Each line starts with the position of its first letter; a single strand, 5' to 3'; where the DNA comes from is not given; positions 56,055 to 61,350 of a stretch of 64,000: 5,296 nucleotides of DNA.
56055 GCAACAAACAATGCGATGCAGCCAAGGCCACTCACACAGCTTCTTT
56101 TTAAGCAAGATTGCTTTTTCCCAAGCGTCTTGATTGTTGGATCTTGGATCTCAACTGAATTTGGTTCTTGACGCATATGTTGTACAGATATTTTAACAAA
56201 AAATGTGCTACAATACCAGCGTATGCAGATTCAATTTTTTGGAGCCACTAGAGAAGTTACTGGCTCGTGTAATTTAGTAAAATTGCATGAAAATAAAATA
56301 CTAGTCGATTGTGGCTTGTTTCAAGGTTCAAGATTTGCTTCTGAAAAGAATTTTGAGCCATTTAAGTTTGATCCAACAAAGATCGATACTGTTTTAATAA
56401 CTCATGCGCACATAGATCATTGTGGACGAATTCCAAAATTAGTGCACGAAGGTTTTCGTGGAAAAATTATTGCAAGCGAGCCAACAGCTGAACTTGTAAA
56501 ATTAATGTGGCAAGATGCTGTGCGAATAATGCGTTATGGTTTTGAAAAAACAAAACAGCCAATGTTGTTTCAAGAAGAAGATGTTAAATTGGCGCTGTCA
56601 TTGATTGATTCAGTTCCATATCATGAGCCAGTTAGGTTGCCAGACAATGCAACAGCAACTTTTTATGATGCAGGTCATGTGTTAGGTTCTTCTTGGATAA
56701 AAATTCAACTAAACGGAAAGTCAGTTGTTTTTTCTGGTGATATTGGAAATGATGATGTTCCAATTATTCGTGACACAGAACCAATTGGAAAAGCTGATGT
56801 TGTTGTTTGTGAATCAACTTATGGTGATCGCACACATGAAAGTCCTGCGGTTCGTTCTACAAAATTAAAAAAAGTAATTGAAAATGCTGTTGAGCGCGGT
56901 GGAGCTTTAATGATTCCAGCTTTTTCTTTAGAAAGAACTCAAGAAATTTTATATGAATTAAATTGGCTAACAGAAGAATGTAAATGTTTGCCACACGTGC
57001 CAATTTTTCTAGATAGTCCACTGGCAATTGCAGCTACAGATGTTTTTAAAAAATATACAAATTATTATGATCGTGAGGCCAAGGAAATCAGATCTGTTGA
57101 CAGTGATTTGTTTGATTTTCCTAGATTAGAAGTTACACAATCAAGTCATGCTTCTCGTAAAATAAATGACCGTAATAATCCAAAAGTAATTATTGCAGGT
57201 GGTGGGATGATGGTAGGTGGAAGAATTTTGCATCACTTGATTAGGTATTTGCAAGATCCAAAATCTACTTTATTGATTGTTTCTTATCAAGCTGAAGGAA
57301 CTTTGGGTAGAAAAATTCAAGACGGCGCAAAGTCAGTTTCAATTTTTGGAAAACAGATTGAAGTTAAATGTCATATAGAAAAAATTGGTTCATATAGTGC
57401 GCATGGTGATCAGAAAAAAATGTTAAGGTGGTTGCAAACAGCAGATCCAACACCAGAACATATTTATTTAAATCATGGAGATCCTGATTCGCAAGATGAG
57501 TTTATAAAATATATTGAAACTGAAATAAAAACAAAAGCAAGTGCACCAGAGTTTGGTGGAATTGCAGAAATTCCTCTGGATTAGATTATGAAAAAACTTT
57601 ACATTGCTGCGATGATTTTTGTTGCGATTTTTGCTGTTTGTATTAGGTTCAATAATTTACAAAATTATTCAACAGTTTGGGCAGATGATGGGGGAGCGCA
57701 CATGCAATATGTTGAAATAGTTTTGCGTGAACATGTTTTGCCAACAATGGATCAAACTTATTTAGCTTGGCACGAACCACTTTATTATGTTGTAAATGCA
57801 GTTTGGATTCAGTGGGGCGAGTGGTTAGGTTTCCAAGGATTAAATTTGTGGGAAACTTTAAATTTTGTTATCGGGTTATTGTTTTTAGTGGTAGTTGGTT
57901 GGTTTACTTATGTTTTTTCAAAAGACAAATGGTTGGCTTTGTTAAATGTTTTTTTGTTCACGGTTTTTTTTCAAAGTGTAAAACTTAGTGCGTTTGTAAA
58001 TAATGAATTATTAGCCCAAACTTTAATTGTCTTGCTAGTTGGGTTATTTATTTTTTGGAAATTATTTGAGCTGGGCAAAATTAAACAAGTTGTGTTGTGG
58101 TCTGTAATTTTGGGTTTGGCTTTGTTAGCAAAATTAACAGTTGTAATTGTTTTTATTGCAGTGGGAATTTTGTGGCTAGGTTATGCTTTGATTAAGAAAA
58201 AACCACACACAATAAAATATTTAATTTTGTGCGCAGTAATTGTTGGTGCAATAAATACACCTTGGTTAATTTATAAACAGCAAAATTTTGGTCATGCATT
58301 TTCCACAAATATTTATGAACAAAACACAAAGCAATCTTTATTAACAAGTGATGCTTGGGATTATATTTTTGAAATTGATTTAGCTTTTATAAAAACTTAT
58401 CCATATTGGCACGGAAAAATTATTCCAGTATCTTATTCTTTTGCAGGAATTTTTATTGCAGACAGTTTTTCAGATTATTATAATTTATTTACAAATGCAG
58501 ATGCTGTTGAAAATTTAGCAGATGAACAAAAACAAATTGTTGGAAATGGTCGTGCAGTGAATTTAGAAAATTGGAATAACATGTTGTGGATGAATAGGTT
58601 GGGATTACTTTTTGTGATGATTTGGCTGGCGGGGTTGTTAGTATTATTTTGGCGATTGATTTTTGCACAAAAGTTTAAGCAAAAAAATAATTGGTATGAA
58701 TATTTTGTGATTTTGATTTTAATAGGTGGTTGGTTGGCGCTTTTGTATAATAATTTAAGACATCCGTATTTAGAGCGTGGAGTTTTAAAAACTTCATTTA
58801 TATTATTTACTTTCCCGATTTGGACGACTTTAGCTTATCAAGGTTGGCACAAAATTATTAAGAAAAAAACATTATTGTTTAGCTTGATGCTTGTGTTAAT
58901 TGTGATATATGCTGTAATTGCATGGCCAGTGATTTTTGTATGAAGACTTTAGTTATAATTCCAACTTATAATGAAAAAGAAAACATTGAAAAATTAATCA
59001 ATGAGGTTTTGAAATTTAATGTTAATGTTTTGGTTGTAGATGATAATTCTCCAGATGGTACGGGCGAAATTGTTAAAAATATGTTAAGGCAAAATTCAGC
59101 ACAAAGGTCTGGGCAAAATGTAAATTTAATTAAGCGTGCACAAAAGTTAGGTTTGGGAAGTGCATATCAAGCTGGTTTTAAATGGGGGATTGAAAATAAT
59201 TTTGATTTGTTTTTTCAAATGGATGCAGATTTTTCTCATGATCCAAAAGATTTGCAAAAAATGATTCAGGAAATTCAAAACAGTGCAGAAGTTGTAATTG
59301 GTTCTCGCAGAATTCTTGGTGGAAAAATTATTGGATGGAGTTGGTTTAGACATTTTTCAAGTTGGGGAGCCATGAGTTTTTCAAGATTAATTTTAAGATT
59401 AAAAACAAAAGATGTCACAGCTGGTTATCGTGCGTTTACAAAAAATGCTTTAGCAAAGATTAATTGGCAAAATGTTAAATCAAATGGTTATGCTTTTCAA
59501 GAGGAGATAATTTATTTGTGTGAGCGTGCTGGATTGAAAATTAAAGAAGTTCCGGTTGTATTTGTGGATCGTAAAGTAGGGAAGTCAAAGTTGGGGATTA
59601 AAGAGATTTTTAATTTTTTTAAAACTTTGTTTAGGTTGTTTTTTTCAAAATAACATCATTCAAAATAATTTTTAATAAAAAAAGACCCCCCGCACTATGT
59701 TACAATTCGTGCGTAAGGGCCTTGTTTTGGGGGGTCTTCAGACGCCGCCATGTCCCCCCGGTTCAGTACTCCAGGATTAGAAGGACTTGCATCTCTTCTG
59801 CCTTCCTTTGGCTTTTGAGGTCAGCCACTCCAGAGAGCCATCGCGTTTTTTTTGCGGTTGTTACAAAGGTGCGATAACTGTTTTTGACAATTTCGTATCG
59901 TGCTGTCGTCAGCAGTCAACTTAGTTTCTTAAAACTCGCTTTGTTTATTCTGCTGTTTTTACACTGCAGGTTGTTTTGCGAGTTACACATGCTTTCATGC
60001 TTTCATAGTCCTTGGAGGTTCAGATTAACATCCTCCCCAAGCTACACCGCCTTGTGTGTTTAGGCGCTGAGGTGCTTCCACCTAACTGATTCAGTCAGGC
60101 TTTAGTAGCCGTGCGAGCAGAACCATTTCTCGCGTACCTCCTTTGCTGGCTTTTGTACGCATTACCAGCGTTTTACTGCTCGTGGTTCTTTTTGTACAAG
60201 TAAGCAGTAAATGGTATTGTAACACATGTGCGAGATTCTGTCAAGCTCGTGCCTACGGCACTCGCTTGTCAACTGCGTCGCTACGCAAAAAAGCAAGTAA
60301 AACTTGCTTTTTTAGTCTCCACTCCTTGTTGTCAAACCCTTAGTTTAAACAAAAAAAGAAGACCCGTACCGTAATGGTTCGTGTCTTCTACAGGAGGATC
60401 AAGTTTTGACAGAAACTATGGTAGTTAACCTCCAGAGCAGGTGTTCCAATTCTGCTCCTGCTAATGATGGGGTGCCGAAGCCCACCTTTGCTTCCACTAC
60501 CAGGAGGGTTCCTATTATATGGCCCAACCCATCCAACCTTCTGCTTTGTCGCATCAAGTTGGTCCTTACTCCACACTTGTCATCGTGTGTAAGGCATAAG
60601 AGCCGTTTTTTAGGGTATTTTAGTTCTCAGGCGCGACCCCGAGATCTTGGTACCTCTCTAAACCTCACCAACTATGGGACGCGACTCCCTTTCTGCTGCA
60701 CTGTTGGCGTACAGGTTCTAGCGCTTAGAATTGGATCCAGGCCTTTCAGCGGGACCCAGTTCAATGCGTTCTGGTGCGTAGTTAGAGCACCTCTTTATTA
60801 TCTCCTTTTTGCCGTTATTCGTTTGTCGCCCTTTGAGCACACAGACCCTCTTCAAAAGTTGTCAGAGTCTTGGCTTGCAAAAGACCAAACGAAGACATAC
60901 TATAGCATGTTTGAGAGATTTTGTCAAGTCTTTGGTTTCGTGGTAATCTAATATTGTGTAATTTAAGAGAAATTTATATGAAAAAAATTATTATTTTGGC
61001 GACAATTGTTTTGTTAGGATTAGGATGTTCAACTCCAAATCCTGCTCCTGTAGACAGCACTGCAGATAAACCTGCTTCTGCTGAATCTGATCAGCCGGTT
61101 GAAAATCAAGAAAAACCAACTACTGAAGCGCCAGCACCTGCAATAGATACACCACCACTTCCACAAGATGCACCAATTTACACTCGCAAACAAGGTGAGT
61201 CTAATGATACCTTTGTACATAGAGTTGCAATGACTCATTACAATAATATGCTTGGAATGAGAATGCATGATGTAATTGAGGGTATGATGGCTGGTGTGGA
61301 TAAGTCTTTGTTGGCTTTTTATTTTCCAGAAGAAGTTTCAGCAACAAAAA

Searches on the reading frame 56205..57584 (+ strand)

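Call 17: search_protein_families(library=pfam, proteins=[window:56205-57584:+], max_evalue=0.01)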
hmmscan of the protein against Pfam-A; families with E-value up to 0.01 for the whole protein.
window:56205-57584:+ (459 aa): 7 families
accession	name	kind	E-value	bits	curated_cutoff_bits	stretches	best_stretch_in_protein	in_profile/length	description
PF10996.14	Beta-Casp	-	8.3e-38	130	27.7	1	245-371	1-120/120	Beta-Casp domain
PF07521.17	RMMBL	-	7.2e-15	55.2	21.6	1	385-448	2-63/63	Zn-dependent metallo-hydrolase RNA specificity domain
PF16661.11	Lactamase_B_6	-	3.9e-13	49.6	27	1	24-178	1-160/193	Metallo-beta-lactamase superfamily domain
PF00753.33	Lactamase_B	-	1.2e-11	45.4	22.7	1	18-125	4-97/196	Metallo-beta-lactamase superfamily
PF12706.13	Lactamase_B_2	-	2.7e-10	40.6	27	1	31-208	2-169/200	Beta-lactamase superfamily domain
PF23023.1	Anti-Pycsar_Apyc1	-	0.00028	20.9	50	1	19-107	10-103/250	Anti-Pycsar protein Apyc1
PF13483.12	Lactamase_B_3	-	0.008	16.6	24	0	20-75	7-52/160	Beta-lactamase superfamily domain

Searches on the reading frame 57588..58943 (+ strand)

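Call 17: search_protein_families(library=pfam, proteins=[window:57588-58943:+], max_evalue=0.01)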
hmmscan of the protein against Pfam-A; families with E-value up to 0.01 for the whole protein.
window:57588-58943:+ (451 aa): 1 family
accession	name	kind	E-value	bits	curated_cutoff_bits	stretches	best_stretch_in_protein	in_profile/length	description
PF02366.24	PMT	-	6.6e-05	23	22.7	1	12-236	3-240/245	Dolichyl-phosphate-mannose-protein mannosyltransferase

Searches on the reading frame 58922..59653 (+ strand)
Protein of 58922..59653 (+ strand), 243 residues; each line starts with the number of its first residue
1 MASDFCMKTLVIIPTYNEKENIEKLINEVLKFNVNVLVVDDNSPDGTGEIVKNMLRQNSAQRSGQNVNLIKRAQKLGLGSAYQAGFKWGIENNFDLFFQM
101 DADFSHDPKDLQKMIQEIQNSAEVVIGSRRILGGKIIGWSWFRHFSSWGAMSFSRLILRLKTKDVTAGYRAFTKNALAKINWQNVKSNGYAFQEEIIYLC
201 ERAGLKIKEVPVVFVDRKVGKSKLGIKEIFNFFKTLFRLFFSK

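Call 17: search_protein_families(library=pfam, proteins=[window:58922-59653:+], max_evalue=0.01)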
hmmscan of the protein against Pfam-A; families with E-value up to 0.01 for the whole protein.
window:58922-59653:+ (243 aa): 3 families
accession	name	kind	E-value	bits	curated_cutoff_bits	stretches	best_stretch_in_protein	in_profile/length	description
PF00535.33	Glycos_transf_2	-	8.6e-28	97.8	23.3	1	11-178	2-165/168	Glycosyl transferase family 2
PF10111.15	Glyco_tranf_2_2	-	4.1e-05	23.7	27.3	1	11-119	2-107/276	Glycosyltransferase like family 2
PF13641.12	Glyco_tranf_2_3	-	0.00018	22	27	1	9-217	3-211/230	Glycosyltransferase like family 2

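Call 33: find_related_loci(query=window:58922-59650:+, collection=genome_contigs, flank=6000)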
Query window:58922-59650:+ (243 aa) in genome_contigs; peptide patterns used: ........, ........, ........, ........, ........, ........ (x = any residue, [..] = any of these).
169 stretches matched a pattern; 2 encode a relative of the query (tblastn E <= 1e-3); 2 distinct loci.
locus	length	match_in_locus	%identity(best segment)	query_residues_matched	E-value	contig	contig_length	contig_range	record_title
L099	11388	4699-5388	66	7-243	6e-109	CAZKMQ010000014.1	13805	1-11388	MAG TPA_asm: uncultured Gammaproteobacteria bacterium isolate SRP200020_co3_324 genome assembly, contig: NODE_6281_lengt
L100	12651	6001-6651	47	7-227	2e-62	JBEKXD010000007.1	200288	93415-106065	MAG: Polyangiaceae bacterium isolate SPRUCE 643 SPRUCE_643_7, whole genome shotgun sequence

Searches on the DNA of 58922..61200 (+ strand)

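Call 8: search_rna_families(source=window, start=59500, end=61200, threshold=evalue, max_evalue=10, show_alignments=3)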
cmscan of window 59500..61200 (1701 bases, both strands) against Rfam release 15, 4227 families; matches with E-value up to 10: 4.
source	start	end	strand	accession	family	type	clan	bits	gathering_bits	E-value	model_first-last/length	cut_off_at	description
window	59722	59759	-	RF01785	blv_FSE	Cis-reg; frameshift_element;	-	23.6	34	0.086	1-27/27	no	ribosomal frameshift site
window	59616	59742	+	RF00394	SNORA4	Gene; snRNA; snoRNA; HACA-box;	CL00023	21.8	56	2.5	1-141/141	no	Small nucleolar RNA SNORA4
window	60119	60176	-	RF02844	RefA9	Gene; antisense;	-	19.1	49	7.1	1-64/64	no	Enterococcus sRNA A9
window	60805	60837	-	RF01759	sucC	Cis-reg;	-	15.6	50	5.5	1-70/70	no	sucC RNA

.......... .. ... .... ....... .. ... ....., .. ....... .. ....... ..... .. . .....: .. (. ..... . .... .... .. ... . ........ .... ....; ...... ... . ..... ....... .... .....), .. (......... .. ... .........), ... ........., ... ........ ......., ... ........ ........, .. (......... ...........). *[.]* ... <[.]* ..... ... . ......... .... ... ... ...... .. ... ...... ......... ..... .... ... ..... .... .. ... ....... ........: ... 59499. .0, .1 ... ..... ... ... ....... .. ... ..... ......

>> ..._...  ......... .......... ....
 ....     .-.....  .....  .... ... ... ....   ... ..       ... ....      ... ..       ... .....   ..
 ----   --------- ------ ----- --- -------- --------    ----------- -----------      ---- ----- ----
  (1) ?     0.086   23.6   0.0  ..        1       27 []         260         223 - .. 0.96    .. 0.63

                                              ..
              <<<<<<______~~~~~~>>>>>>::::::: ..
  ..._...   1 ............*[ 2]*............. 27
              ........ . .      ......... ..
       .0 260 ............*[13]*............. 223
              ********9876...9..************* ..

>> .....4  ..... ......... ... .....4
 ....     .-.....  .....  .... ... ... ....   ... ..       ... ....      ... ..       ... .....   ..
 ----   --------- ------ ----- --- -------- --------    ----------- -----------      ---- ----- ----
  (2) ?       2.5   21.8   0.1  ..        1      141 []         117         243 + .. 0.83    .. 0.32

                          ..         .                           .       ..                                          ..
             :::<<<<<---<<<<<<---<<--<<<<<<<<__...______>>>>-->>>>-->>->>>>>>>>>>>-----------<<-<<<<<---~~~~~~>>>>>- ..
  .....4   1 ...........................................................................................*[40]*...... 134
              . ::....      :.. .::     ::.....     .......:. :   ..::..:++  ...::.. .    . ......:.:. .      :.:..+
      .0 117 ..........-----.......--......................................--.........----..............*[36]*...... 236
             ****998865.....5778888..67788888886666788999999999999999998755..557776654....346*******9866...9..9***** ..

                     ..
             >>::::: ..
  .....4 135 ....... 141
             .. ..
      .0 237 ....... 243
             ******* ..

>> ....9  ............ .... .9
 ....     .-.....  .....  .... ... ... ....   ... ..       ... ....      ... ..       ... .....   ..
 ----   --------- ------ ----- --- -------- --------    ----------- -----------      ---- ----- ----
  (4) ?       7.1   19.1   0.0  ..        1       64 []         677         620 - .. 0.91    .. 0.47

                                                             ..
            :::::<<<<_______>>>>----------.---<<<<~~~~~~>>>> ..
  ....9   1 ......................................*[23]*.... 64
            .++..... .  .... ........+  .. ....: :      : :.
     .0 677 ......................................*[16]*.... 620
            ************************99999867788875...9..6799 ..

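Call 37: search_rna_families(source=L099, threshold=gathering)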
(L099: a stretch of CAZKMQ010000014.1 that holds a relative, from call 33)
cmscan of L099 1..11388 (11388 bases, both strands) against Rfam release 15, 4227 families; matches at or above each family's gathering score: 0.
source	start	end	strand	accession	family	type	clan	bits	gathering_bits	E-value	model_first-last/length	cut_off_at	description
